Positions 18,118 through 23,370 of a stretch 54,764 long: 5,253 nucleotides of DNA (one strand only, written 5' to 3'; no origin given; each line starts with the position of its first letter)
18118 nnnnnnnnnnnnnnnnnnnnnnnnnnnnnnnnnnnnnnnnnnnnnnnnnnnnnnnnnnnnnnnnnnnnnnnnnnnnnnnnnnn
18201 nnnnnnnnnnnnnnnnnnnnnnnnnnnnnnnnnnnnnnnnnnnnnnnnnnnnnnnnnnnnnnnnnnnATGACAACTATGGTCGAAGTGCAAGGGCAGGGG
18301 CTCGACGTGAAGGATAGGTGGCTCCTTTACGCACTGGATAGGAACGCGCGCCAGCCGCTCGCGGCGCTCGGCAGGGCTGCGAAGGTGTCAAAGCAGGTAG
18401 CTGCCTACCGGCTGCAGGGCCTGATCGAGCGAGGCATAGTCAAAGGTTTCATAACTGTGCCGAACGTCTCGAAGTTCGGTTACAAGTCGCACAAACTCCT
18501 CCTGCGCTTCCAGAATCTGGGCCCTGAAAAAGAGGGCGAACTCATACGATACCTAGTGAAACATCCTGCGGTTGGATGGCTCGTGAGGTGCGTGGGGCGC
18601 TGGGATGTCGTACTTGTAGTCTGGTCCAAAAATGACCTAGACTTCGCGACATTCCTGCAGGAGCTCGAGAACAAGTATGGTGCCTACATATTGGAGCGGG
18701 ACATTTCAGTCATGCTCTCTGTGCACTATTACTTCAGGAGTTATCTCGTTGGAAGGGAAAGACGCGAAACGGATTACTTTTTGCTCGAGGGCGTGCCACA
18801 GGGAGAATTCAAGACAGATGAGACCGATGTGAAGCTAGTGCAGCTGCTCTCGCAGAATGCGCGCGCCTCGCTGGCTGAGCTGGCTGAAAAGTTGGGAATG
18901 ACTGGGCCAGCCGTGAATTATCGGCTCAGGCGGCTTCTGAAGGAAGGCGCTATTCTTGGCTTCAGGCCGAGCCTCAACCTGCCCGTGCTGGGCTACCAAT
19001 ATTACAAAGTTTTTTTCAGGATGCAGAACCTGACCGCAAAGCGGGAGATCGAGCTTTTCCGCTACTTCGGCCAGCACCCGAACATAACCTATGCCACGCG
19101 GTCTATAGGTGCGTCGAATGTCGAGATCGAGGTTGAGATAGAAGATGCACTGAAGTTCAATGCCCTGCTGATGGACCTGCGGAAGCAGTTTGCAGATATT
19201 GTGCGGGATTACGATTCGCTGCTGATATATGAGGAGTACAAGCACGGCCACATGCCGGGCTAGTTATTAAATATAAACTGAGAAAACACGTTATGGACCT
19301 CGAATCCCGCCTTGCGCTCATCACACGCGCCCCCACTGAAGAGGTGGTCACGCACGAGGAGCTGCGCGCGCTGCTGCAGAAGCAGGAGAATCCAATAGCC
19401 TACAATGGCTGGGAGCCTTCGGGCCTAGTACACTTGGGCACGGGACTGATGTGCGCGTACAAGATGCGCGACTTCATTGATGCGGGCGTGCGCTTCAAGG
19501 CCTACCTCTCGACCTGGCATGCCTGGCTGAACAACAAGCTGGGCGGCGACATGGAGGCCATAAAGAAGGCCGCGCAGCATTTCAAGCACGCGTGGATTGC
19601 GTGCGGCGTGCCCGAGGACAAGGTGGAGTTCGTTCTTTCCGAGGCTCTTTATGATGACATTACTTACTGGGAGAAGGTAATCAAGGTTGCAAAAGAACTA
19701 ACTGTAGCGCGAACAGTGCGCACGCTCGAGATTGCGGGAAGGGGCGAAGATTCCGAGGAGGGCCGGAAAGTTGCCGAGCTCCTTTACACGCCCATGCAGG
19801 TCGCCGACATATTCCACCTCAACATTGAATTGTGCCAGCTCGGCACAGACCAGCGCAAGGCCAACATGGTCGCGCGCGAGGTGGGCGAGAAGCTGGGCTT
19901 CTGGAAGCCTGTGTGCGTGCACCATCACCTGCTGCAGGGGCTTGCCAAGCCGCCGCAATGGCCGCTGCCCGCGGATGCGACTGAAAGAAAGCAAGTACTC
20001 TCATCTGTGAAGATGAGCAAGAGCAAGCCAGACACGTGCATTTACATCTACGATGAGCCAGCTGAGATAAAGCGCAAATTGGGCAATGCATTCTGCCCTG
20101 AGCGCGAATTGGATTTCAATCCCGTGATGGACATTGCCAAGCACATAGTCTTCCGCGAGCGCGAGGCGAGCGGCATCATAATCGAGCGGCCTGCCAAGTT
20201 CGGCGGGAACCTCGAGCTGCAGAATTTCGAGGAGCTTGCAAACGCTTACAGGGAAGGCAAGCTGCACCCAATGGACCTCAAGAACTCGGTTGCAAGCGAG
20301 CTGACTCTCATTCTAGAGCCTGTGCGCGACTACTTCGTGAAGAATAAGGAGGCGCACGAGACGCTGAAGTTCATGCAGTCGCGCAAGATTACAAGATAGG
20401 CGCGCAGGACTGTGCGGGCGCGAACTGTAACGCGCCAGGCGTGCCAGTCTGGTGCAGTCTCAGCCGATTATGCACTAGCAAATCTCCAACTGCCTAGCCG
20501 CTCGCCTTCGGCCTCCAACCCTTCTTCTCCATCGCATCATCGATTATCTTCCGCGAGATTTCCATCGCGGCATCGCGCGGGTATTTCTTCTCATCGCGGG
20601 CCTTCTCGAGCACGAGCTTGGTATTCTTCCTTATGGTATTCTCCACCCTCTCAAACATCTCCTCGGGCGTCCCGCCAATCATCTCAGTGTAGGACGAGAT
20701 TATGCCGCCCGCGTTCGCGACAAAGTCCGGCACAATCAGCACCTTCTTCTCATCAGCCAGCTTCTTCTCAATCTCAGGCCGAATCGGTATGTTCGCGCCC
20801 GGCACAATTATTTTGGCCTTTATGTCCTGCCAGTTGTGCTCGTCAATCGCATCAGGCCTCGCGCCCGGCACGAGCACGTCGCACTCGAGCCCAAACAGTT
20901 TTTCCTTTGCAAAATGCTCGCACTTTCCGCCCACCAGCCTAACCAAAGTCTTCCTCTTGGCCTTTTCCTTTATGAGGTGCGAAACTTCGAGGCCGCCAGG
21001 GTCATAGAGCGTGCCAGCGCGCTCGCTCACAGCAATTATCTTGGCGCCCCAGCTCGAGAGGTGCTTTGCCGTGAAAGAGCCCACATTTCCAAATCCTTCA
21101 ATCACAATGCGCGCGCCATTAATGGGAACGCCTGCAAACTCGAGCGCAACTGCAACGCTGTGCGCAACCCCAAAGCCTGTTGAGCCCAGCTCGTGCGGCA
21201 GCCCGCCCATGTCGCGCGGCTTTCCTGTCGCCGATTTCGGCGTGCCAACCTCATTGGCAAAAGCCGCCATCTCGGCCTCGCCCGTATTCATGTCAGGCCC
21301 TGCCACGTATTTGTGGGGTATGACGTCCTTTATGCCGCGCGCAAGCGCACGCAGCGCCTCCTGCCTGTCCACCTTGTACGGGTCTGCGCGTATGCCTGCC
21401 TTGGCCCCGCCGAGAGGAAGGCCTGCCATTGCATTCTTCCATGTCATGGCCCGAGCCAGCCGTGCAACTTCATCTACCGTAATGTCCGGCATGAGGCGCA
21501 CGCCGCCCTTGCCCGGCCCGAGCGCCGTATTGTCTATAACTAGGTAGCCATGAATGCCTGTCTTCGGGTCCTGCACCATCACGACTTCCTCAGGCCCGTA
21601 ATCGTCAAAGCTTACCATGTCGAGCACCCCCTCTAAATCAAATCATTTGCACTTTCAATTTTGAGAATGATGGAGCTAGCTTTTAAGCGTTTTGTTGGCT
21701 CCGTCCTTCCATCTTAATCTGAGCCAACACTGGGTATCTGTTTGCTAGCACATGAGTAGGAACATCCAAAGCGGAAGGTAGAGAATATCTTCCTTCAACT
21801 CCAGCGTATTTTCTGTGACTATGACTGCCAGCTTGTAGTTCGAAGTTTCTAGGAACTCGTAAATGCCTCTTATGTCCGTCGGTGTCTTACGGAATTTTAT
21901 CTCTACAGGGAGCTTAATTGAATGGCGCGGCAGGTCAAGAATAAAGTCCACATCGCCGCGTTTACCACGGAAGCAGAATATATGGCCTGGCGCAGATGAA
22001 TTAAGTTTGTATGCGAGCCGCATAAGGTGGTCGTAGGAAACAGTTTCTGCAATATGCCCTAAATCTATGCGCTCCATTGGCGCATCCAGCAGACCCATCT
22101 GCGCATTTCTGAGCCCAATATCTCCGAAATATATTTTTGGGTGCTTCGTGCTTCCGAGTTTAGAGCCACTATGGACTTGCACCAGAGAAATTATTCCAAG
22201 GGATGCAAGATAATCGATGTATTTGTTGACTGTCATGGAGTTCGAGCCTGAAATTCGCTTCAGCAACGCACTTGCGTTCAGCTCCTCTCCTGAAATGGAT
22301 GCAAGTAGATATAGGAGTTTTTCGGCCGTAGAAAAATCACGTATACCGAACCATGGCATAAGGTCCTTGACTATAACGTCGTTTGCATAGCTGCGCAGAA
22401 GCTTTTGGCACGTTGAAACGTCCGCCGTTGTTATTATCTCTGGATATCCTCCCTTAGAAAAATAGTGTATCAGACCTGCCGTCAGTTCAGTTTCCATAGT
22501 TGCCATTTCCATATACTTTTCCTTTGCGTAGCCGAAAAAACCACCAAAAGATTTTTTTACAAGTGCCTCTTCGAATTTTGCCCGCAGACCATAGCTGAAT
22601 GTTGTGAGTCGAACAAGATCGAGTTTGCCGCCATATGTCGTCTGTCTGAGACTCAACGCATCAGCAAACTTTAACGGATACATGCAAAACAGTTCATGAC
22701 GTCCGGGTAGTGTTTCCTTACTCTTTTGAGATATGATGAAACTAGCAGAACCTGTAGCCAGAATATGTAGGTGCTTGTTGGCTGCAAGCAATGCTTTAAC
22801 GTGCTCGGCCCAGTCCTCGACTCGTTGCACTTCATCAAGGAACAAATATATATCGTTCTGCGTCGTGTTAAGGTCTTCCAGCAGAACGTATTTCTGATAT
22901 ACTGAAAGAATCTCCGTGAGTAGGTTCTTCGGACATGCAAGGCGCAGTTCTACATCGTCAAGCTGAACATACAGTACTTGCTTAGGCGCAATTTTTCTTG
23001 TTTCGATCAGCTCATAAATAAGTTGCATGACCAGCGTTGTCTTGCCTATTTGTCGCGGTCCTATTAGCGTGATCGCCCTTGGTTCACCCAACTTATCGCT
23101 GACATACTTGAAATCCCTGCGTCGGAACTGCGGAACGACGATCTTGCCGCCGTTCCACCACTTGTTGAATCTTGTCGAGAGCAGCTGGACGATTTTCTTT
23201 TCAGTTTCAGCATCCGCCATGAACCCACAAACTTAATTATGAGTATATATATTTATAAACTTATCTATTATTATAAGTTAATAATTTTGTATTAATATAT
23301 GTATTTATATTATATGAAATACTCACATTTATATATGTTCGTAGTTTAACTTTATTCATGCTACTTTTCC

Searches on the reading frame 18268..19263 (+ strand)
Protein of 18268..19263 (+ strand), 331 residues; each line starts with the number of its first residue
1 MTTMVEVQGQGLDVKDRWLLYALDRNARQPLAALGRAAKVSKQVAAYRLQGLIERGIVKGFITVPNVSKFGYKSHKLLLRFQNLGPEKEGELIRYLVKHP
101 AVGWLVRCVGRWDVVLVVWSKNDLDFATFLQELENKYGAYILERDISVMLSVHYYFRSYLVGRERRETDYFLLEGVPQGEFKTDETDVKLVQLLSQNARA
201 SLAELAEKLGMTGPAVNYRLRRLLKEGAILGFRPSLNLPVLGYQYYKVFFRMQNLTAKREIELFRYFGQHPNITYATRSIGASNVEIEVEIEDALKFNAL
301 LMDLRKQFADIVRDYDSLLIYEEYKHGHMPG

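Call 4: search_protein_families(library=pfam, proteins=[window:18268-19263:+], max_evalue=0.01)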
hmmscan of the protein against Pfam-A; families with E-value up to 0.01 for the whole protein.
window:18268-19263:+ (331 aa): 12 families
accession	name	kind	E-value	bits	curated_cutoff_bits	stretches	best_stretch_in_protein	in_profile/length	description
PF13404.12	HTH_AsnC-type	-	5.1e-21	74.6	27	2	184-223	2-41/42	AsnC-type helix-turn-helix domain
PF13412.12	HTH_24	-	1.1e-19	70.2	21.9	2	184-229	2-47/48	Winged helix-turn-helix DNA-binding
PF12802.13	MarR_2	-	1.7e-09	38.1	27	2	11-58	2-50/61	MarR family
PF12840.13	HTH_20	-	7.2e-08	32.7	27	1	186-228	5-47/51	Helix-turn-helix domain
PF01047.28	MarR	-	2.3e-07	31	24.6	1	186-229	4-47/59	MarR family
PF22451.2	NirdL-like_HTH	-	7.7e-05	22.6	27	0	203-229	20-46/47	Siroheme decarboxylase NirDL-like HTH domain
PF09339.16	HTH_IclR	-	0.00012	22.2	22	1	190-228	8-47/52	IclR helix-turn-helix domain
PF01022.26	HTH_5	-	0.00013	22.2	22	1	184-227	1-43/47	Bacterial regulatory protein, arsR family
PF01037.27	AsnC_trans_reg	-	0.00017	21.8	25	0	91-133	13-56/73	Lrp/AsnC ligand binding domain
PF13545.12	HTH_Crp_2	-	0.0057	17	27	0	201-230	24-53/70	Crp-like helix-turn-helix domain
PF02650.20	HTH_WhiA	-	0.0094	16.8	27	0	189-225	44-82/84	WhiA C-terminal HTH domain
PF04967.18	HTH_10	-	0.0094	16.2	23.1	0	198-223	22-47/53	HTH DNA binding domain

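Call 7: search_protein_families(library=ncbifam, proteins=[window:18268-19263:+], max_evalue=0.1)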
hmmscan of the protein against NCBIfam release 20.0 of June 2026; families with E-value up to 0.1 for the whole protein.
window:18268-19263:+ (331 aa): 22 families
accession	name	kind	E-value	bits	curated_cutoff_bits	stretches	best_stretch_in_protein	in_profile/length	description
NF040947.1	trans_reg_LysM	equivalog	5.1e-17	61.9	180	2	184-232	2-50/136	HTH-type transcriptional regulator LysM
NF053758.1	ChrTpTrnRegChrS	equivalog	1.3e-15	57.5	250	2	180-286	9-113/158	chromate efflux transcriptional regulator ChrS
NF040820.1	trans_reg_LrpA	equivalog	6.3e-15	55.3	250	2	12-131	2-119/141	HTH-type transcriptional regulator LrpA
NF041396.1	TranRegLrp_Halo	equivalog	1e-11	45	190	2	184-248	4-68/149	HTH-type transcriptional regulator Lrp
NF008384.0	PRK11179.1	equivalog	3.5e-10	39.9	227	2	180-289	4-112/153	transcriptional regulator AsnC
NF041395.1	TranRegLrpA1_Halo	equivalog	7.3e-07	29.3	250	1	183-234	3-54/142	HTH-type transcriptional regulator LrpA1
TIGR04176.1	MarR_EPS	equivalog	2.8e-06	27.3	88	1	183-229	2-48/105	MarR family EPS-associated transcriptional regulator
NF008370.0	PRK11169.1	equivalog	1e-05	25.3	233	1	183-243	12-72/164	leucine-responsive transcriptional regulator Lrp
NF033788.1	HTH_metalloreg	subfamily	0.00028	20.6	55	1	184-227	10-53/77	metalloregulator ArsR/SmtB family transcription factor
NF040708.3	Siroheme_Dcarb_AhbA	equivalog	0.00036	20.3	140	0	28-102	16-87/144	siroheme decarboxylase subunit alpha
NF040707.3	Siroheme_Dcarb_AhbB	equivalog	0.0015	18.3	125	0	28-75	13-60/146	siroheme decarboxylase subunit beta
NF053660.1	ORF80_fam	equivalog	0.003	17.4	95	0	190-229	7-46/70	ORF80 family leucine zipper DNA-binding protein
NF040939.2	trans_reg_lrs14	equivalog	0.0036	17.3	90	1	182-229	18-66/103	Lrs14 family HTH-type transcriptional regulator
NF053606.1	Sta1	subfamily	0.0085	16.2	80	1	184-230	19-65/100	Sta1 family transcriptional regulator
NF010078.0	PRK13562.1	equivalog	0.023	14.7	96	1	280-309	41-70/84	ACT domain-containing protein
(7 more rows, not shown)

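Call 39: search_protein_families(library=padloc, proteins=[window:18268-19263:+], max_evalue=0.01)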
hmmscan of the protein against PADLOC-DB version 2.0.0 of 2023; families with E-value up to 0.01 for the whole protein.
window:18268-19263:+ (331 aa): 7 families
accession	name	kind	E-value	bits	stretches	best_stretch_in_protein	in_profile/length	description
PDLC01858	CARF3--CARF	-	7.3e-05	20.8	1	182-229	141-187/204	-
PDLC01866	CARF3--CARF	-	0.00014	19.9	0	180-229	134-183/207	-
PDLC01879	CARF3--CARF_TM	-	0.00021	19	1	171-229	142-200/222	-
PDLC01434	CasR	-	0.0012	16.7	1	176-229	119-171/191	"CAS-I,CAS-II,CAS-III,CAS-IV,CAS-V,CAS-VI; associated_signaling"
PDLC01438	Csa3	-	0.0019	16.3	0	184-241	147-193/305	"CAS-I,CAS-II,CAS-III,CAS-IV,CAS-V,CAS-VI; associated_signaling"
PDLC01044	Csa3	-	0.0053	14.7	0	181-229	132-179/194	Type I-A associated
PDLC01268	CasR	-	0.0074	14.3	0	179-229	118-167/179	"CAS-I,CAS-II,CAS-III,CAS-IV,CAS-V,CAS-VI; associated_signaling"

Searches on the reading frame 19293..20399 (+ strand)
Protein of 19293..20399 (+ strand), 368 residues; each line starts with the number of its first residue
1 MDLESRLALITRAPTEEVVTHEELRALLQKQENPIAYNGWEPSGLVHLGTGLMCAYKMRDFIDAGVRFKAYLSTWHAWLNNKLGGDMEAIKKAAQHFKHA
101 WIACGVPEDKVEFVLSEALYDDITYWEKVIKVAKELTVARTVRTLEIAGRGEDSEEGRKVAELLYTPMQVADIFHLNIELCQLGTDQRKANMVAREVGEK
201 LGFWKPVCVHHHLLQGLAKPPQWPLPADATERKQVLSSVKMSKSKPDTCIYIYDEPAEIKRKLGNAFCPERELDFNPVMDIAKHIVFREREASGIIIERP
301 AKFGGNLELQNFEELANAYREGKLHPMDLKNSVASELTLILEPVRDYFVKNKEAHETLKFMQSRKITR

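Call 35: find_related_loci(query=window:19293-20399:+, collection=genome_contigs, flank=10000)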
Query window:19293-20399:+ (368 aa) in genome_contigs; peptide patterns used: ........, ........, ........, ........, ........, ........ (x = any residue, [..] = any of these).
306 stretches matched a pattern; 220 encode a relative of the query (tblastn E <= 1e-3); the best 80 are kept; 80 distinct loci.
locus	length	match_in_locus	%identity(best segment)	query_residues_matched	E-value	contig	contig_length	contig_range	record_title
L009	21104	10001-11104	80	1-368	0e+0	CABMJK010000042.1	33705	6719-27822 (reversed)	uncultured archaeon isolate LFW-281_7 genome assembly, contig: LFW2817_47, whole genome shotgun sequence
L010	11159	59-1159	74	1-368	0e+0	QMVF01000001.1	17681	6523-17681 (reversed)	MAG: Candidatus Micrarchaeota archaeon isolate B9_G16 B9_Guay16_scaffold_01631, whole genome shotgun sequence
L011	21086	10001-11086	67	1-368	4e-170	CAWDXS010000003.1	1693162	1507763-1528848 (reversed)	MAG: Candidatus Bathyarchaeota archaeon isolate MFD04408.bin.1.32 genome assembly, contig: contig_23657, whole genome sh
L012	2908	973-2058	65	1-368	1e-180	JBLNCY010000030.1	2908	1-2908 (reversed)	MAG: Methanocella sp. isolate MAG113 PRJNA950955_bin21_renamed_29, whole genome shotgun sequence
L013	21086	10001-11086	64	1-368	9e-170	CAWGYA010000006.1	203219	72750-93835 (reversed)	MAG: Candidatus Bathyarchaeota archaeon isolate MFD02416.bin.1.292 genome assembly, contig: contig_67341, whole genome s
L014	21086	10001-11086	65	1-368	9e-170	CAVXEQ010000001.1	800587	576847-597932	MAG: Candidatus Bathyarchaeota archaeon isolate MFD02416.bin.1.259 genome assembly, contig: contig_11311, whole genome s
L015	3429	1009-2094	65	1-368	2e-177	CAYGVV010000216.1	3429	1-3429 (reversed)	MAG TPA_asm: uncultured Candidatus Bathyarchaeia archaeon isolate ERP119294_co3_43 genome assembly, contig: NODE_38675_l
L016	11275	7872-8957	64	1-368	2e-169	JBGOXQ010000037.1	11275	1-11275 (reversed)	MAG: Candidatus Bathyarchaeia archaeon isolate OBJ_0618_130150_63 k141_5163622_length_11275_cov_9.0000, whole genome sho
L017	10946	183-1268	65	1-368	1e-169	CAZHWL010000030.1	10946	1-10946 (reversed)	MAG TPA_asm: uncultured Candidatus Bathyarchaeia archaeon isolate SRP080215_co1_134 genome assembly, contig: NODE_6516_l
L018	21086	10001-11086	66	1-368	5e-169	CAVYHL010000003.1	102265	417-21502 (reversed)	MAG: Candidatus Bathyarchaeota archaeon isolate MFD03726.bin.1.104 genome assembly, contig: contig_118788, whole genome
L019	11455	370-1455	65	1-368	5e-169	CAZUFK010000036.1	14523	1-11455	MAG TPA_asm: uncultured Candidatus Bathyarchaeia archaeon isolate binchicken_co91_416 genome assembly, contig: NODE_4903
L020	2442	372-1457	65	1-368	0e+0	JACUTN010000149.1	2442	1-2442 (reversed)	MAG: Candidatus Bathyarchaeota archaeon isolate Kmv01 NODE_20073_length_2442_cov_96.090490, whole genome shotgun sequenc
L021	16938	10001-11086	65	1-368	7e-169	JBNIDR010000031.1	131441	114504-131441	MAG: Candidatus Bathyarchaeia archaeon isolate Bathy6-F18_MillA Bathy18_TemRidba_mb_bin.64_V6_scaffold2, whole genome sh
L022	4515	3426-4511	66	1-368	2e-173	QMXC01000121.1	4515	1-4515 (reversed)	MAG: Candidatus Bathyarchaeota archaeon isolate B95_G9 B95_Guay9_scaffold_39265, whole genome shotgun sequence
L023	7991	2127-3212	65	1-368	4e-169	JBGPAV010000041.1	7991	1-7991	MAG: Candidatus Bathyarchaeia archaeon isolate OBJ_0618_130150_120 k141_5866850_length_7991_cov_21.4301, whole genome sh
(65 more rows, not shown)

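Call 36: find_related_loci(query=window:19293-20399:+, collection=metagenome_contigs, flank=10000)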
Query window:19293-20399:+ (368 aa) in metagenome_contigs; peptide patterns used: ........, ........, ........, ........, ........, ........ (x = any residue, [..] = any of these).
500 stretches matched a pattern; 436 encode a relative of the query (tblastn E <= 1e-3); the best 80 are kept; 80 distinct loci.
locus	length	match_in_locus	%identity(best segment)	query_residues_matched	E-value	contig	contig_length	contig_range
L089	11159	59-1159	74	1-368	0e+0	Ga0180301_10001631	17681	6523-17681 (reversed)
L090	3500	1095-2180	67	1-368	2e-180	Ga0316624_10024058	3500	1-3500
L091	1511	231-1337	67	1-368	0e+0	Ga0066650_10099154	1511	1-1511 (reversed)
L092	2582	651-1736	68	1-368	0e+0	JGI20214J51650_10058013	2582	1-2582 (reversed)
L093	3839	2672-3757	68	1-368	5e-178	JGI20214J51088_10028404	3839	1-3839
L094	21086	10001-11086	67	1-368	9e-171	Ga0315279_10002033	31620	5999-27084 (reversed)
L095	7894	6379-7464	64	1-368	2e-170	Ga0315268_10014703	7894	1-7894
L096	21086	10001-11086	64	1-368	6e-170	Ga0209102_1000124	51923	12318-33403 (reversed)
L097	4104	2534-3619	66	1-368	4e-176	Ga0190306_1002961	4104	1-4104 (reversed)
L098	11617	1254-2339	64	1-368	6e-170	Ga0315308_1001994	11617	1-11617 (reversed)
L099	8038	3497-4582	66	1-368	2e-170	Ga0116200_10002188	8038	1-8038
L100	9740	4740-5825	65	1-368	4e-170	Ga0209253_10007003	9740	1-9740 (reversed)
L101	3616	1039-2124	66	1-368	9e-178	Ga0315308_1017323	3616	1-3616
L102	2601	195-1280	65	1-368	0e+0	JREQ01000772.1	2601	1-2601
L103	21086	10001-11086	65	1-368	4e-170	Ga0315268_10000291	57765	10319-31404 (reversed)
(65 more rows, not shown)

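Call 39: search_protein_families(library=padloc, proteins=[L009:7522-8064:-], max_evalue=0.01)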
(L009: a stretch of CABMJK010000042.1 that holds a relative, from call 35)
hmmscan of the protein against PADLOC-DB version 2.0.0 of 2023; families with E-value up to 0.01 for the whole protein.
L009:7522-8064:- (180 aa): 0 families

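Call 40: search_protein_families(library=phrogs, proteins=[L009:7522-8064:-], max_evalue=0.01)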
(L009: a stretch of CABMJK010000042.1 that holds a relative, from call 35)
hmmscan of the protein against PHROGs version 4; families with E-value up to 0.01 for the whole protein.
L009:7522-8064:- (180 aa): 0 families

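Call 68: search_protein_families(library=pfam, proteins=[window:19293-20399:+], max_evalue=0.001)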
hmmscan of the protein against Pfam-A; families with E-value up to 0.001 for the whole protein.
window:19293-20399:+ (368 aa): 1 family
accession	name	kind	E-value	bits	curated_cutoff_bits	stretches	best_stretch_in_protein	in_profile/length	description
PF00579.31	tRNA-synt_1b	-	1.1e-36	127.1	21.1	1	30-341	2-291/292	tRNA synthetases class I (W and Y)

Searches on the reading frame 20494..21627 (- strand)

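Call 68: search_protein_families(library=pfam, proteins=[window:20494-21627:-], max_evalue=0.001)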
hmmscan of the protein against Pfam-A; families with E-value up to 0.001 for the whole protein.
window:20494-21627:- (377 aa): 2 families
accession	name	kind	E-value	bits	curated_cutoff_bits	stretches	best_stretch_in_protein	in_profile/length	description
PF00208.27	ELFV_dehydrog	-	1.1e-51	176.4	23.4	1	141-370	1-241/241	Glutamate/Leucine/Phenylalanine/Valine dehydrogenase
PF02812.23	ELFV_dehydrog_N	-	2e-29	102.3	25.3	1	12-127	1-127/129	Glu/Leu/Phe/Val dehydrogenase, dimerisation domain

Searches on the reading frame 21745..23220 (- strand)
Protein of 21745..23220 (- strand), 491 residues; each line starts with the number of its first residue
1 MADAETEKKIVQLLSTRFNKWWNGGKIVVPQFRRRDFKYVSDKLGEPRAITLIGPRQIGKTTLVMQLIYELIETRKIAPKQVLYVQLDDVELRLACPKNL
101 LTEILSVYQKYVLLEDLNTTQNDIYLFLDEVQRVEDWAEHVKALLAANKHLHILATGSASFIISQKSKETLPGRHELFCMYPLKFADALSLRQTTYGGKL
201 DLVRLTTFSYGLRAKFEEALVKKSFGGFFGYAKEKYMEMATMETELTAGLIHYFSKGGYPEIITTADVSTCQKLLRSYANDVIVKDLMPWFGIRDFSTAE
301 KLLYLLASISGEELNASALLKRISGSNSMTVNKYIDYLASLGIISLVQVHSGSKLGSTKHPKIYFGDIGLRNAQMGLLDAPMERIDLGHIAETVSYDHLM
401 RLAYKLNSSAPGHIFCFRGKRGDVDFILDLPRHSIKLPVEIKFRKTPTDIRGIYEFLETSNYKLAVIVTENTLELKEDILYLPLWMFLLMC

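Call 68: search_protein_families(library=pfam, proteins=[window:21745-23220:-], max_evalue=0.001)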
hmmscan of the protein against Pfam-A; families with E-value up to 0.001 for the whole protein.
window:21745-23220:- (491 aa): 6 families
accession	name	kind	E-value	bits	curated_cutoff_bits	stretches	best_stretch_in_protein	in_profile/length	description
PF13173.12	AAA_14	-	8.7e-32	110.3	27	1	48-187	3-127/129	AAA domain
PF13635.12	DUF4143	-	2.7e-19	69.9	28.1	1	285-443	2-159/160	Domain of unknown function (DUF4143)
PF01637.24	ATPase_2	-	1.3e-05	25.6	33.2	1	46-192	17-191/225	ATPase domain predominantly from Archaea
PF25199.1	nSTAND_NTPase5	-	6.5e-05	23.2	34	1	42-156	36-131/145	Novel STAND NTPase 5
PF20720.3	nSTAND3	-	0.00015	21.9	27.2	1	35-85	5-51/155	Novel STAND NTPase 3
PF13191.12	AAA_16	-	0.00099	20.1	32.6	0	44-148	21-105/167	AAA ATPase domain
